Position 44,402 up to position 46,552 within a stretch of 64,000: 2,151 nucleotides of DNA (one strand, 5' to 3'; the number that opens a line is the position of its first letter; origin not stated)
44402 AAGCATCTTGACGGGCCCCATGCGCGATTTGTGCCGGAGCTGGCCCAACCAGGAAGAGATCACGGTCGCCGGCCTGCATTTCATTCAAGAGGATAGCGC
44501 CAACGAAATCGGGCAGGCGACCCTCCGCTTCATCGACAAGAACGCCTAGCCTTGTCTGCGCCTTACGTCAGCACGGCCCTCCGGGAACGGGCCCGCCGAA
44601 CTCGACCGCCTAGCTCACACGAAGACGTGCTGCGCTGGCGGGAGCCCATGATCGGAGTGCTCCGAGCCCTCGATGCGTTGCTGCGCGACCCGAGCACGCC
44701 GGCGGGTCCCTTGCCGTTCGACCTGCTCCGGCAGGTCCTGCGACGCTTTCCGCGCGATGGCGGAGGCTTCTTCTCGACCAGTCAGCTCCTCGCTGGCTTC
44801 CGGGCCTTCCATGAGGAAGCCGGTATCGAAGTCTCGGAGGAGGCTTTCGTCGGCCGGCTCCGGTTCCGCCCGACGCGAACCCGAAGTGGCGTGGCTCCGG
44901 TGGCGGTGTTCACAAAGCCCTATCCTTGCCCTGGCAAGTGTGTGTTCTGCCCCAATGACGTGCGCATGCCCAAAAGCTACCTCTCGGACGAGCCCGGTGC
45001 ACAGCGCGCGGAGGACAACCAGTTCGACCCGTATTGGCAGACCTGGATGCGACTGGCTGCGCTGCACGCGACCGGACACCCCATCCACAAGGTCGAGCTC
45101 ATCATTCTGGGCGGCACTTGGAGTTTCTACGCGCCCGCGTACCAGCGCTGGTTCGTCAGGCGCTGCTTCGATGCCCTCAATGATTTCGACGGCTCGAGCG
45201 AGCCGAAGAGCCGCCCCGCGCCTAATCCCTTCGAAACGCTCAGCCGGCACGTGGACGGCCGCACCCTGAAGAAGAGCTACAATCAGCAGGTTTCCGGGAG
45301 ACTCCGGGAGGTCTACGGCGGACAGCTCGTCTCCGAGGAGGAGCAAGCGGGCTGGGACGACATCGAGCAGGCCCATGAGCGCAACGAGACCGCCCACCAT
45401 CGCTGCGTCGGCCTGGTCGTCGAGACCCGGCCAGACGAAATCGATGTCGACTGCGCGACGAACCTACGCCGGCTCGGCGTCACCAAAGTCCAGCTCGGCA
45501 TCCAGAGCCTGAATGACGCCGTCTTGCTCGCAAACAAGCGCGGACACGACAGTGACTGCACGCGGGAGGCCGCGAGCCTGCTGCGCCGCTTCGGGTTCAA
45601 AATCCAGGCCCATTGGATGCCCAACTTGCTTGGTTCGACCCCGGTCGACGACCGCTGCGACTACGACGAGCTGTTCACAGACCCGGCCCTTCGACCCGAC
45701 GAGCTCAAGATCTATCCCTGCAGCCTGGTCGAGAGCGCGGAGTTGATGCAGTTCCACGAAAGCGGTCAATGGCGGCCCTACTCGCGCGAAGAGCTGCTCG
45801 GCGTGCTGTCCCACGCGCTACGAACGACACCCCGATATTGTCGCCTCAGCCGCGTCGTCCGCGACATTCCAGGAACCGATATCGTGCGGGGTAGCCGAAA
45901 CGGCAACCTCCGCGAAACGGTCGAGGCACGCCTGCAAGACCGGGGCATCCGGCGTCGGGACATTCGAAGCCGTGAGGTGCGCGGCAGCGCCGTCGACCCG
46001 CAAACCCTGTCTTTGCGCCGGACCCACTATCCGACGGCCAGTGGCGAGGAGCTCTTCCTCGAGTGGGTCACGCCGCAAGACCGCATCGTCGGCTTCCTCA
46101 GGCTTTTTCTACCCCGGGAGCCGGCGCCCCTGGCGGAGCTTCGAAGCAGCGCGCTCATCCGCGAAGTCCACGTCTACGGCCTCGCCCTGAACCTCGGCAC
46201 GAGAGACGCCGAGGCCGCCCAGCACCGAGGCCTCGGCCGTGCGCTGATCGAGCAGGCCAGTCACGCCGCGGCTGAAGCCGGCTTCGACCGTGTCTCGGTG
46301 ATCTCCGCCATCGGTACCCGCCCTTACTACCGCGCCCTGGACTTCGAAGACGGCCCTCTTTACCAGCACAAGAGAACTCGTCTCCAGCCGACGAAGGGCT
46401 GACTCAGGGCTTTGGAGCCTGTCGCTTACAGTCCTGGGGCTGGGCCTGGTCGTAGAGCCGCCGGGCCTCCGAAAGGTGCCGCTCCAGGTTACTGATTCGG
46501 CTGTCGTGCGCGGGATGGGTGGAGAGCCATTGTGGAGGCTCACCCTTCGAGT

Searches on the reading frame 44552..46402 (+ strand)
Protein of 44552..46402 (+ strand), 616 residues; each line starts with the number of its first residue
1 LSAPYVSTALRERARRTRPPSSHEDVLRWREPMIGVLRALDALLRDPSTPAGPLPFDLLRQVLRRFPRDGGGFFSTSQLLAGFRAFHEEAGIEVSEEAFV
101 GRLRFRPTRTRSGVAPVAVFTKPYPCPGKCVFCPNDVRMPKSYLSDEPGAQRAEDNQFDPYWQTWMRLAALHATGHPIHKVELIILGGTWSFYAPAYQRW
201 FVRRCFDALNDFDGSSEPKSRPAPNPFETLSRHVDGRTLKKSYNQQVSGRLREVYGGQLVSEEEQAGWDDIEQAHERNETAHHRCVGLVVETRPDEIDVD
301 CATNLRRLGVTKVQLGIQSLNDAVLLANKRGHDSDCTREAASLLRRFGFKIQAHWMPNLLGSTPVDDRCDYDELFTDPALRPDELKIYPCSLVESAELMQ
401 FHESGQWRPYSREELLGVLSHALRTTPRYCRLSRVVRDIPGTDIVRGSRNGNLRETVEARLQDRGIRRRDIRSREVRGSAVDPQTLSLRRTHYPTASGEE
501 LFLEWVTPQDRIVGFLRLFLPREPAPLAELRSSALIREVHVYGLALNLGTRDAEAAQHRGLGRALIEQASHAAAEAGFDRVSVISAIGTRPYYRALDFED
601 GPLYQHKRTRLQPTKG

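Call 48: search_protein_families(library=ncbifam, proteins=[window:44552-46402:+], max_evalue=0.00001)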
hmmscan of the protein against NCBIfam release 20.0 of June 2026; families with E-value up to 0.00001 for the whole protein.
window:44552-46402:+ (616 aa): 4 families
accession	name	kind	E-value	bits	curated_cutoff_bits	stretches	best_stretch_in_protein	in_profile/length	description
TIGR01211.1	ELP3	subfamily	2.3e-136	455.4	350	1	97-608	49-521/522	tRNA uridine(34) 5-carboxymethylaminomethyl modification radical SAM/GNAT enzyme Elp3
TIGR01212.1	TIGR01212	equivalog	9.5e-13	47.9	180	1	281-447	105-272/302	tRNA modification radical SAM protein MnmL/YtqA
NF006067.1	PRK08208.1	equivalog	2.3e-06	26.9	380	1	275-351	114-190/427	STM4012 family radical SAM protein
TIGR01210.1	TIGR01210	equivalog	4.5e-06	26.1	212.15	1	286-467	104-282/313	archaeosine biosynthesis radical SAM protein RaSEA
